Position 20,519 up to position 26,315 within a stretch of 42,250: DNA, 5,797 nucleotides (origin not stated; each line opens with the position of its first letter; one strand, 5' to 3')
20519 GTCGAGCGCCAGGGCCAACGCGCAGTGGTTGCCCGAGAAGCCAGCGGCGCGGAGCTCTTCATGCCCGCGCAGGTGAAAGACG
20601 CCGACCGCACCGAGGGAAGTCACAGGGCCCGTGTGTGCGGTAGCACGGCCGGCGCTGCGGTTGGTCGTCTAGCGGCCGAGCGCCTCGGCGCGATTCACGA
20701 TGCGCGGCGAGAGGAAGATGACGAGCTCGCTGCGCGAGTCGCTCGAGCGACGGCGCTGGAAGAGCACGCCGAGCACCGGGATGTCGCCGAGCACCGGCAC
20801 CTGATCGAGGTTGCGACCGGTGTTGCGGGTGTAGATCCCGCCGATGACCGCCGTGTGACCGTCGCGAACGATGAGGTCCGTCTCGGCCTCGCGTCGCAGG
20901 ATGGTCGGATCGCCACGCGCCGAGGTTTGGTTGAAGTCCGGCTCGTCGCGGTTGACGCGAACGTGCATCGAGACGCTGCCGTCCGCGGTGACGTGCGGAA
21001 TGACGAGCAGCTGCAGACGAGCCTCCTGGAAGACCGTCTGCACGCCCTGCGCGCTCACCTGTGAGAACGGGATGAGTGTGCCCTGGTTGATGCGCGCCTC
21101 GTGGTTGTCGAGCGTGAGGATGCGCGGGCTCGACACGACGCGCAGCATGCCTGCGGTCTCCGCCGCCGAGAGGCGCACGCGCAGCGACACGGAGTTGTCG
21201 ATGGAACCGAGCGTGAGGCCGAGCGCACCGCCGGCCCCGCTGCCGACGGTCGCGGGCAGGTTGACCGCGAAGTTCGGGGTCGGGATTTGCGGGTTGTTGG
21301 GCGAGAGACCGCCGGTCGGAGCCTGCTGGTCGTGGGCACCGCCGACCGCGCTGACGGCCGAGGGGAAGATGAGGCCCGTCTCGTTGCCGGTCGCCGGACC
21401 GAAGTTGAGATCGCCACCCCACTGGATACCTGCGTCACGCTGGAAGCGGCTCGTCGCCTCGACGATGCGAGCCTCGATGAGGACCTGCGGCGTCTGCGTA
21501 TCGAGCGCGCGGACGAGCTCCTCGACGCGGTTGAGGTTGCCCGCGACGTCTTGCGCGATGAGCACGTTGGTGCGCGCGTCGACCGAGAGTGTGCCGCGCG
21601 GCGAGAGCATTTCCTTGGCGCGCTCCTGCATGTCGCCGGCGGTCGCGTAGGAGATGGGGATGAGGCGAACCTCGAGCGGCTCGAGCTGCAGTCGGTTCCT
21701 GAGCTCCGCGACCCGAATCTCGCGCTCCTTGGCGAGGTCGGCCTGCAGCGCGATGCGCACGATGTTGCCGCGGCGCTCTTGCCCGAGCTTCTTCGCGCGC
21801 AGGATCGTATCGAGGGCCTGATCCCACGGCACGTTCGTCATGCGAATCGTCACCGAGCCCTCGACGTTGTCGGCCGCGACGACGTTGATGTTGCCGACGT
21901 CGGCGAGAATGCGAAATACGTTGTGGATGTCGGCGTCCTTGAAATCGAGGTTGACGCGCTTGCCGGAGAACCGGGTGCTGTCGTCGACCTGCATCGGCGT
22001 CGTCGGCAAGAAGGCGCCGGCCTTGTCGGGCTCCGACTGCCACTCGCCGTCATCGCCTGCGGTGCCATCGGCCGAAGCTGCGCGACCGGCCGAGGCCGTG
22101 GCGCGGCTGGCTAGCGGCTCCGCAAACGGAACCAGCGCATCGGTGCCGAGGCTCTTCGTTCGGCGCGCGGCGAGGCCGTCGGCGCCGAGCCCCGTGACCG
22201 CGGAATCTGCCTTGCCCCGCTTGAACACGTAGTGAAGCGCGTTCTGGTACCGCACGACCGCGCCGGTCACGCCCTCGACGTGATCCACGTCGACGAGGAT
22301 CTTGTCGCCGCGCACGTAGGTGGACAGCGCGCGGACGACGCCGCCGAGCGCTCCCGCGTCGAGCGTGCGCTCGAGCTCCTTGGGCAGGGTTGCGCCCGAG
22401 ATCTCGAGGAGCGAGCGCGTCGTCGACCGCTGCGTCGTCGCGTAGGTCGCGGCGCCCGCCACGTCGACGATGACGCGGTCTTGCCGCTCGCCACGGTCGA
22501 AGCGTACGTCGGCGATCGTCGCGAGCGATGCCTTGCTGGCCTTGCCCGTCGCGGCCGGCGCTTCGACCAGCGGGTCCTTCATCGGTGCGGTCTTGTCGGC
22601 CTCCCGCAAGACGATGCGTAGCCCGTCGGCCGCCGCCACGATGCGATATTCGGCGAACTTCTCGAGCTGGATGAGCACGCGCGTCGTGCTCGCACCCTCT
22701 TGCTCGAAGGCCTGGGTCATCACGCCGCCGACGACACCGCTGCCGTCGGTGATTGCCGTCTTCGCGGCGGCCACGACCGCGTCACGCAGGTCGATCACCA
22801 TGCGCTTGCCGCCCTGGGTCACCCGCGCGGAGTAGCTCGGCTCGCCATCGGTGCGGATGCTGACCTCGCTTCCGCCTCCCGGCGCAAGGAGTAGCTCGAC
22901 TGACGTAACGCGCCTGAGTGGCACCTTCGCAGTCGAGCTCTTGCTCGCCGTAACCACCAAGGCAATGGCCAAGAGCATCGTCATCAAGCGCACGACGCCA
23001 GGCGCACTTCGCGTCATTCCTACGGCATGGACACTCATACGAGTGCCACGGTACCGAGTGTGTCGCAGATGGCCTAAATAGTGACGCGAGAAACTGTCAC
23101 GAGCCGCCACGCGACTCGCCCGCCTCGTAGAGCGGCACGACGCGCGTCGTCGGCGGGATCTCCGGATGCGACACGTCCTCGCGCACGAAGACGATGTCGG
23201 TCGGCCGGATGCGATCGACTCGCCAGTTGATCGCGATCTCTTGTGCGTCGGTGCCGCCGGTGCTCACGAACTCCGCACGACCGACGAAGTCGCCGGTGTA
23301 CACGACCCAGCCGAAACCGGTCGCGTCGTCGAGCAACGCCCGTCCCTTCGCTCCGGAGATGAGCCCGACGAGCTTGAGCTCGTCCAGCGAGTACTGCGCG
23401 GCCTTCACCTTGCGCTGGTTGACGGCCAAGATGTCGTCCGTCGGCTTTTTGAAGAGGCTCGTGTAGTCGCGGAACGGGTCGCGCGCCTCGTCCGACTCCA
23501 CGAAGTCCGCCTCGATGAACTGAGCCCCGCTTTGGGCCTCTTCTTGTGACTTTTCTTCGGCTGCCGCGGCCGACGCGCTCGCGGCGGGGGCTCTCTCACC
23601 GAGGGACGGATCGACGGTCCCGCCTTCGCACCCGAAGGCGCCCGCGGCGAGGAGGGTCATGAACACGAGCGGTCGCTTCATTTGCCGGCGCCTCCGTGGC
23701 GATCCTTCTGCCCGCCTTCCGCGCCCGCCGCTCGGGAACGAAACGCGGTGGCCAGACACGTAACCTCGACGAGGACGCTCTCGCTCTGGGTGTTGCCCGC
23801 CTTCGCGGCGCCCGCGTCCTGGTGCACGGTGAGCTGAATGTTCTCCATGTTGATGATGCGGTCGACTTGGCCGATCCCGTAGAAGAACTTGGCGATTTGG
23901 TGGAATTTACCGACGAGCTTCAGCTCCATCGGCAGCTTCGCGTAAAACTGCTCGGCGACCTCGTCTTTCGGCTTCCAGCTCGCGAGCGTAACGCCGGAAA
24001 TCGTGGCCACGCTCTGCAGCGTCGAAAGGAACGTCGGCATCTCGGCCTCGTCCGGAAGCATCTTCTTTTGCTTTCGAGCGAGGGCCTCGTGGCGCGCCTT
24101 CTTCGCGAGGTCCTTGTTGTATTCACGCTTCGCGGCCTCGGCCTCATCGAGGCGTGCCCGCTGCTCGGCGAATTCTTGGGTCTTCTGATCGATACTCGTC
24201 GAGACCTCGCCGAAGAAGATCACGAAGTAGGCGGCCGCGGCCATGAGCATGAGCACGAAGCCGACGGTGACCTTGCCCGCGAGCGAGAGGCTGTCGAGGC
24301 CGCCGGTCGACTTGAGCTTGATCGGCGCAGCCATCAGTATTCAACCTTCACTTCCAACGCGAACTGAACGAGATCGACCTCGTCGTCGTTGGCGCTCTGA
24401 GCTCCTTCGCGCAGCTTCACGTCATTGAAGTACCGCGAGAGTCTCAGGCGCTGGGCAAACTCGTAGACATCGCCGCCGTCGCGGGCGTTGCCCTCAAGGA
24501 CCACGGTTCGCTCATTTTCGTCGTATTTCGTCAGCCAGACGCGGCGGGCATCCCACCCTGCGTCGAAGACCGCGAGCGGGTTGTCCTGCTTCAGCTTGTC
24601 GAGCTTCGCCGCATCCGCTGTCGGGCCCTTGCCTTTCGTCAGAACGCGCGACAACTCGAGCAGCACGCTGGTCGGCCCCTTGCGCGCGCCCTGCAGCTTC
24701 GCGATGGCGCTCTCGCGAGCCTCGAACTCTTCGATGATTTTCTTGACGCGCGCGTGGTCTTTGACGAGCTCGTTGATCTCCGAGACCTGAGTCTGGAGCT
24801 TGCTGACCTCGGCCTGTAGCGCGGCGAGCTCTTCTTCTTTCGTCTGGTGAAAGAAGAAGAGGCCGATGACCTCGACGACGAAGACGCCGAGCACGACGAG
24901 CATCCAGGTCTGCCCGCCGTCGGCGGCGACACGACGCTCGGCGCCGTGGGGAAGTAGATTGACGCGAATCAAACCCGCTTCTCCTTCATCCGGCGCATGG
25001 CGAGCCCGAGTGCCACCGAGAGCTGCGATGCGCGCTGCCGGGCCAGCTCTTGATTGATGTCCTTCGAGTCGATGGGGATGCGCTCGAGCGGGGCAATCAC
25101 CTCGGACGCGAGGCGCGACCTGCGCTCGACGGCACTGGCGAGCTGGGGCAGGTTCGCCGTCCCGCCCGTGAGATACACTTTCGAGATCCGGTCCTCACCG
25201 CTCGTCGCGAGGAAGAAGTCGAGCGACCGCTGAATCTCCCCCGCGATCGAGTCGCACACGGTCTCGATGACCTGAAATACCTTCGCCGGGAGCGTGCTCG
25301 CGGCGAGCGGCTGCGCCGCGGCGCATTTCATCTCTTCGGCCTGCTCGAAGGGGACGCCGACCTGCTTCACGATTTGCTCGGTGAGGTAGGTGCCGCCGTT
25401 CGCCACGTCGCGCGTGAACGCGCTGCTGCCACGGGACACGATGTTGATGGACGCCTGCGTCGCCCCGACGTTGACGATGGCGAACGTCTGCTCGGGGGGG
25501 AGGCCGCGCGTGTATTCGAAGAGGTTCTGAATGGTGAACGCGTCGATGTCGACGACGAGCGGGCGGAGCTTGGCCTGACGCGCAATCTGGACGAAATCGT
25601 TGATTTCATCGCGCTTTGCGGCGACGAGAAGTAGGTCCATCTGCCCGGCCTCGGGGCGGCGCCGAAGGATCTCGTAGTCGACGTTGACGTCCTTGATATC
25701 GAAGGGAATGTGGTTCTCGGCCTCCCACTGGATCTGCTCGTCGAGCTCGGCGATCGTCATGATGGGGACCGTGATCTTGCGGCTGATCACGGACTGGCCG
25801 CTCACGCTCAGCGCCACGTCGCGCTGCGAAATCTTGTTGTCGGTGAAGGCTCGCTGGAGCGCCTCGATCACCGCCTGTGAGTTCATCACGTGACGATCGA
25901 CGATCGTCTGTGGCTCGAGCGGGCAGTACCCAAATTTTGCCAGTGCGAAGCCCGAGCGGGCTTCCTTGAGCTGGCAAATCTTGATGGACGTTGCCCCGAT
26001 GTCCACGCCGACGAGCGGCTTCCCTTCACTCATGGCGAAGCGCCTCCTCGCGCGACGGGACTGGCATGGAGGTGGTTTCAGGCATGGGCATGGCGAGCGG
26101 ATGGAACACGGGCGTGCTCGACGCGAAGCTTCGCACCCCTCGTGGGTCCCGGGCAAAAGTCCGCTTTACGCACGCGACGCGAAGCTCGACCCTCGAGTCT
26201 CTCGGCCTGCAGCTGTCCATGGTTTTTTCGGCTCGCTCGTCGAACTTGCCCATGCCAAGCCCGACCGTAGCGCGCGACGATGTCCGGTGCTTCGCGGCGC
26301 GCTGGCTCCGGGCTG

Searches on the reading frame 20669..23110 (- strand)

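Call 35: search_protein_families(library=pfam, proteins=[window:20669-23110:-], max_evalue=0.001)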
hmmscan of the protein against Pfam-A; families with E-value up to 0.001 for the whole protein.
window:20669-23110:- (813 aa): 5 families
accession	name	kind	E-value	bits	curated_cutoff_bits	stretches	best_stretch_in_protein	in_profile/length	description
PF00263.26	Secretin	-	5.2e-44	150.3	27.5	1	649-805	1-168/169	Bacterial type II and III secretion system protein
PF03958.22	Secretin_N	-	1e-12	48.5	28.2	1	481-542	1-69/69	Bacterial type II/III secretion system short domain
PF11741.13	AMIN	-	8.9e-12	45.4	20.5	1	78-164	8-97/101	AMIN domain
PF07660.19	STN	-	3.9e-09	36.6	28.4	1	409-454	2-50/52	Secretin and TonB N terminus short domain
PF21305.2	type_II_gspD_N0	-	0.00019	21.7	27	1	388-435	1-49/71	GspD-like, N0 domain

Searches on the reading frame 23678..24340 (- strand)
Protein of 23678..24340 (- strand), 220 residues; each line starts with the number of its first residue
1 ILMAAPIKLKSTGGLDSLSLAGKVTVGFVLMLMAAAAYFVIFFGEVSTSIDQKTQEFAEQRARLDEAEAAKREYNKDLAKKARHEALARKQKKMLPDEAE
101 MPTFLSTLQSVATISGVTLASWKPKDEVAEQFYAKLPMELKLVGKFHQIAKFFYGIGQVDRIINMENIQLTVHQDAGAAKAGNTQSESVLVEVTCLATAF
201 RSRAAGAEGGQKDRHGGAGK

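Call 35: search_protein_families(library=pfam, proteins=[window:23678-24340:-], max_evalue=0.001)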
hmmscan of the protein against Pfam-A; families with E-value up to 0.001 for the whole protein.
window:23678-24340:- (220 aa): 2 families
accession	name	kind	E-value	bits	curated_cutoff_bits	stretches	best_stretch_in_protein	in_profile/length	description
PF04350.18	PilO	-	2.7e-25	89.7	22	1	52-201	3-142/145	Pilus assembly protein, PilO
PF10741.14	T2SSM_b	-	9.7e-05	22.7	21.7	1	104-184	19-95/111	Type II secretion system (T2SS), protein M subtype b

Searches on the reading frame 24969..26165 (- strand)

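Call 35: search_protein_families(library=pfam, proteins=[window:24969-26165:-], max_evalue=0.001)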
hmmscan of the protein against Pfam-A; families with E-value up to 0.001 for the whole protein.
window:24969-26165:- (398 aa): 2 families
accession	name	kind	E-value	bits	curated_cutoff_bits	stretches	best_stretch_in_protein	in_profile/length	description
PF11104.14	PilM_2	-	6.1e-75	252.7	27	1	53-392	1-339/340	Type IV pilus assembly protein PilM;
PF14450.12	FtsA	-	1e-09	39.2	31.8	1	229-359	1-112/127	Cell division protein FtsA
